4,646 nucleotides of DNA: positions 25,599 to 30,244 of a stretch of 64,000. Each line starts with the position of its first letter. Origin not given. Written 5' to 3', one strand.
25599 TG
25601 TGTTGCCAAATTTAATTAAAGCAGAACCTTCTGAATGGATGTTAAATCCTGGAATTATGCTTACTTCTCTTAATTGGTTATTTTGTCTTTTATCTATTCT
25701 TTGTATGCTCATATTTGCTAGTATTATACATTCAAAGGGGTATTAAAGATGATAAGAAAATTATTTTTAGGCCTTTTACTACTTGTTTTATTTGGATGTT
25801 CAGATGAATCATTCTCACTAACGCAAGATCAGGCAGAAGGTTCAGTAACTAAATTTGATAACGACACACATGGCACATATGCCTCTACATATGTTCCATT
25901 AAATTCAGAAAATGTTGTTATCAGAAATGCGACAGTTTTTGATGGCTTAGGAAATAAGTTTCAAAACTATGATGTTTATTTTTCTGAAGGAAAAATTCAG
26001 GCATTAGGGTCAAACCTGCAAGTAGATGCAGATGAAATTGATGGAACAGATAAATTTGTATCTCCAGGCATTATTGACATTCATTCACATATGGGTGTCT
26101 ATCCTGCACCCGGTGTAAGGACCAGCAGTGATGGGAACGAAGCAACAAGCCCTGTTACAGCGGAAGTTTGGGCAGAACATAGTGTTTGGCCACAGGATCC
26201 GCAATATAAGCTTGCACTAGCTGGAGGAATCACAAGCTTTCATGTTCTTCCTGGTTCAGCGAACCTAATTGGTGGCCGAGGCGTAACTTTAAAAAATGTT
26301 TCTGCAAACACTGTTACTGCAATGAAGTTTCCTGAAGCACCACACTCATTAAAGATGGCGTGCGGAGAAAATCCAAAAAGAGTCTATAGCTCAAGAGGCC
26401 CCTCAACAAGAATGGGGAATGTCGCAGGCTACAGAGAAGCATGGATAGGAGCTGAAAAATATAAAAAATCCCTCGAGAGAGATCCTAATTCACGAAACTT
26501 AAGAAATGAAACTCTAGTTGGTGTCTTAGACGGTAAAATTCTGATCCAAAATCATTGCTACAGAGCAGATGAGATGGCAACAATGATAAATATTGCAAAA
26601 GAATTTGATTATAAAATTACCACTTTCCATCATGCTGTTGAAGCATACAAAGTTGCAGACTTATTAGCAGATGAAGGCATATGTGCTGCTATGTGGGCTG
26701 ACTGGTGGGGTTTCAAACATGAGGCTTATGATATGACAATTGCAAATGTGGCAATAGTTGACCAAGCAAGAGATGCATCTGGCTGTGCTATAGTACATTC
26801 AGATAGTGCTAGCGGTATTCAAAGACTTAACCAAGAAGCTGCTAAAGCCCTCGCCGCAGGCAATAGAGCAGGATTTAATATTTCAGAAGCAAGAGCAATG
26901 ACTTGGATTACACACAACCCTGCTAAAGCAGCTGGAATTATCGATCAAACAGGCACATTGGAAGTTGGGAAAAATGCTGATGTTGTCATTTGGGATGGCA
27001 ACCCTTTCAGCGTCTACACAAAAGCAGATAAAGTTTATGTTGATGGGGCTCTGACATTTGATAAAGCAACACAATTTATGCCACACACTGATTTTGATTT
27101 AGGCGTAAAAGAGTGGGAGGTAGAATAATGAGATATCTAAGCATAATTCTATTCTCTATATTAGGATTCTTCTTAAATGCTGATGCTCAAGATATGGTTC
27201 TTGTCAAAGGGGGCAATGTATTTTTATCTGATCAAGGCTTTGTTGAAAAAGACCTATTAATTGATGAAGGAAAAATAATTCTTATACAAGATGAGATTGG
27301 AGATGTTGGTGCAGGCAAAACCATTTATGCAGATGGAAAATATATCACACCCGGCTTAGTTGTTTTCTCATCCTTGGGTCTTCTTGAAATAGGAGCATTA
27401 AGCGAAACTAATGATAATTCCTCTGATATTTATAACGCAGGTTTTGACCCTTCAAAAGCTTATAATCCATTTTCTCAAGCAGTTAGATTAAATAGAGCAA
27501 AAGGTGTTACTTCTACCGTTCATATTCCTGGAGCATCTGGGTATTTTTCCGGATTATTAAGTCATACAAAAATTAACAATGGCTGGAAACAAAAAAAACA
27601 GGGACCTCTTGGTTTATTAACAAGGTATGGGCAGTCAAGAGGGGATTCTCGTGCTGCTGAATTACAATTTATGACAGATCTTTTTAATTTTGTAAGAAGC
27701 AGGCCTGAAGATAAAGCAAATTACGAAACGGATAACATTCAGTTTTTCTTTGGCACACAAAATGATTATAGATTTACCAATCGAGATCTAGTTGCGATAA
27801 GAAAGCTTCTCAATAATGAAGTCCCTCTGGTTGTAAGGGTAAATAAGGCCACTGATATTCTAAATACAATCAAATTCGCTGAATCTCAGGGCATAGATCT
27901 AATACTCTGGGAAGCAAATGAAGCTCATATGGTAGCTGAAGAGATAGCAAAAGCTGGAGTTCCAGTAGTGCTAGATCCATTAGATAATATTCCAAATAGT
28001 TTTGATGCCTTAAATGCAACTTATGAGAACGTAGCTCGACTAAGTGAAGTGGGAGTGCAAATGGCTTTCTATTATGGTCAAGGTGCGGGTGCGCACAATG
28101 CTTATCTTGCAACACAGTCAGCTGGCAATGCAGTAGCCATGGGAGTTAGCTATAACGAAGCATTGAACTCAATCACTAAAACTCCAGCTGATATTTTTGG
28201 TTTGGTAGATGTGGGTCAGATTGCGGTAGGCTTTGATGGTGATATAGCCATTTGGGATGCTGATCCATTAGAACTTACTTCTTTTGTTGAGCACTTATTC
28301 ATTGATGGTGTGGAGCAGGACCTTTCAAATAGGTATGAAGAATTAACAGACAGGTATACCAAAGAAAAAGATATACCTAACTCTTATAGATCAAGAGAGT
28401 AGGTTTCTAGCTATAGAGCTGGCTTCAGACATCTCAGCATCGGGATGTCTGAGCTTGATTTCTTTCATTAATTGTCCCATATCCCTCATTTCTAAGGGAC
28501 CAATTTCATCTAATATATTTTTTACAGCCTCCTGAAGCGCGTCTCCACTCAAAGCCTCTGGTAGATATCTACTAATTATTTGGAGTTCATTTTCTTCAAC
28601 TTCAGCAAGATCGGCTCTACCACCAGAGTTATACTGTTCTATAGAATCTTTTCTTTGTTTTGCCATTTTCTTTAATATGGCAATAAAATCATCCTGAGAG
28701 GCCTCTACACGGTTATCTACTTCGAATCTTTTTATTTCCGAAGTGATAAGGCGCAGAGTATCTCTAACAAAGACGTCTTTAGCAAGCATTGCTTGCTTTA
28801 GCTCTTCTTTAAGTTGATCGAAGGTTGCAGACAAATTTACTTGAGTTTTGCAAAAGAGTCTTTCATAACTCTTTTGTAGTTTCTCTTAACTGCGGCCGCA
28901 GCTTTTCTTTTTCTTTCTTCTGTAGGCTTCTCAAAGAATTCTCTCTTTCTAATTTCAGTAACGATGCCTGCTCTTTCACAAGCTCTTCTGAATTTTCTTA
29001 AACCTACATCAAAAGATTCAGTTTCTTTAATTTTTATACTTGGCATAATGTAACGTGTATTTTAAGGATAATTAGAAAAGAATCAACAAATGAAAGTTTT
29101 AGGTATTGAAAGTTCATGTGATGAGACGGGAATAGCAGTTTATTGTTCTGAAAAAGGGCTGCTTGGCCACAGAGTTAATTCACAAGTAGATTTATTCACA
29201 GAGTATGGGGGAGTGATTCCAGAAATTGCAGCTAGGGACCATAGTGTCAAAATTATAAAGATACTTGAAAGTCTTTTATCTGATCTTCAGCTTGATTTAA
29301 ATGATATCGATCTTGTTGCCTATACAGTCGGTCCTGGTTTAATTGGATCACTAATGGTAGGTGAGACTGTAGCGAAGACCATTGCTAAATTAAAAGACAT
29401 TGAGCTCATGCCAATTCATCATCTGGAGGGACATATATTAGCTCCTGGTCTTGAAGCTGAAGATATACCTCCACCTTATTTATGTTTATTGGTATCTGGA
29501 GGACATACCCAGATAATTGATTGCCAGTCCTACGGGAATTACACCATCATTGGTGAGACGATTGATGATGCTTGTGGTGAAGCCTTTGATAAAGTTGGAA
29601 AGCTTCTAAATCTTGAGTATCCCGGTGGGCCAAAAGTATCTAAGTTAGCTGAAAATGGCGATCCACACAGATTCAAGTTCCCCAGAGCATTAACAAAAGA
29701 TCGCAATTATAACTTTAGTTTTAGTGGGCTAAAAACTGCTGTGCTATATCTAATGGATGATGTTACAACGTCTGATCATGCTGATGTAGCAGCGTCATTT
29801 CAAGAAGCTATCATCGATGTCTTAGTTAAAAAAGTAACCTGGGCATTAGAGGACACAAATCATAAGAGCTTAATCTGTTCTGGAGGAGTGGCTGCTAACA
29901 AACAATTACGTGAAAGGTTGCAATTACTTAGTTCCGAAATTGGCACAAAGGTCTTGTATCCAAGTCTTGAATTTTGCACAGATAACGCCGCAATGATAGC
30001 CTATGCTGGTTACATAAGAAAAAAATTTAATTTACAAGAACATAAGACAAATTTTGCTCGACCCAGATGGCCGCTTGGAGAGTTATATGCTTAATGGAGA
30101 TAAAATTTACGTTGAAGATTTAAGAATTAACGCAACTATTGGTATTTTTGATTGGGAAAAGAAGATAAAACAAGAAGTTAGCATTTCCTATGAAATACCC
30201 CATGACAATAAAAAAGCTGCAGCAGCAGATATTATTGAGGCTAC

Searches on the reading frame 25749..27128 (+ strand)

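Call 37: search_protein_families(library=ncbifam, max_evalue=1e-10, proteins=[window:25749-27128:+])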
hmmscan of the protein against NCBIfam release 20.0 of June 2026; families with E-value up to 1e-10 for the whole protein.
window:25749-27128:+ (459 aa): 7 families
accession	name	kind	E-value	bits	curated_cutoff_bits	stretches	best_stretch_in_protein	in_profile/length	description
NF006056.0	PRK08204.1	subfamily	2.3e-14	53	391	0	54-115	3-67/449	hypothetical protein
NF011990.0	PRK15446.2-6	subfamily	6.5e-14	51.4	233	0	382-441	330-387/390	alpha-D-ribose 1-methylphosphonate 5-triphosphate diphosphatase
NF006689.0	PRK09237.1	equivalog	9.1e-14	50.8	371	0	56-119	5-68/383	amidohydrolase/deacetylase family metallohydrolase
NF009941.0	PRK13404.1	subfamily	1.9e-12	46.6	647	0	56-133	6-81/478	dihydropyrimidinase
TIGR02033.1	D-hydantoinase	equivalog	1.7e-11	43.8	393.25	0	57-128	2-72/454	dihydropyrimidinase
TIGR00857.1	pyrC_multi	subfamily_domain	2.8e-11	43.1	279.05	0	69-116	1-49/412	dihydroorotase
NF011987.0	PRK15446.2-3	subfamily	3.8e-11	42.4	253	0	50-125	6-82/395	alpha-D-ribose 1-methylphosphonate 5-triphosphate diphosphatase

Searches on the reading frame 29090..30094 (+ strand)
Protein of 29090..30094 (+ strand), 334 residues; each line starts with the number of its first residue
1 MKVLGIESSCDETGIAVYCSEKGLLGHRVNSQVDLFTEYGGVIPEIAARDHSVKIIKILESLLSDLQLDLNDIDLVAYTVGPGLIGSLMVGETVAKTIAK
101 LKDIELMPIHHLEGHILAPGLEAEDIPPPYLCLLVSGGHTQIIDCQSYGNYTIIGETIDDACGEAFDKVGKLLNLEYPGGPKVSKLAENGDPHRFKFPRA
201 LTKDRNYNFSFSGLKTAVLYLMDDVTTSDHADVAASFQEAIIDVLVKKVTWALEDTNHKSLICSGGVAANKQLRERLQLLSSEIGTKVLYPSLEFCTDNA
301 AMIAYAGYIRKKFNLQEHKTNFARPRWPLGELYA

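Call 37: search_protein_families(library=ncbifam, max_evalue=1e-10, proteins=[window:29090-30094:+])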
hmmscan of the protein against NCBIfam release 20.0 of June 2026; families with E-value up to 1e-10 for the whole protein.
window:29090-30094:+ (334 aa): 4 families
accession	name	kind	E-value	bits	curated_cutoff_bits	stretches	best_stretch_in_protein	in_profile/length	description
TIGR03723.1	T6A_TsaD_YgjD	equivalog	1e-125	419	296.1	1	3-310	1-312/314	tRNA (adenosine(37)-N6)-threonylcarbamoyltransferase complex transferase subunit TsaD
TIGR00329.1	gcp_kae1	subfamily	7.1e-108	360.4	207.8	1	4-304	1-305/305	tRNA (adenosine(37)-N6)-threonylcarbamoyltransferase complex transferase subunit TsaD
TIGR03722.2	arch_KAE1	equivalog_domain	8.3e-65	219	375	1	3-327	1-314/323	KEOPS complex N(6)-L-threonylcarbamoyladenine synthase Kae1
NF007174.0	PRK09605.1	equivalog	9.9e-59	199.2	447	1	1-311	1-299/535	bifunctional N(6)-L-threonylcarbamoyladenine synthase/serine/threonine protein kinase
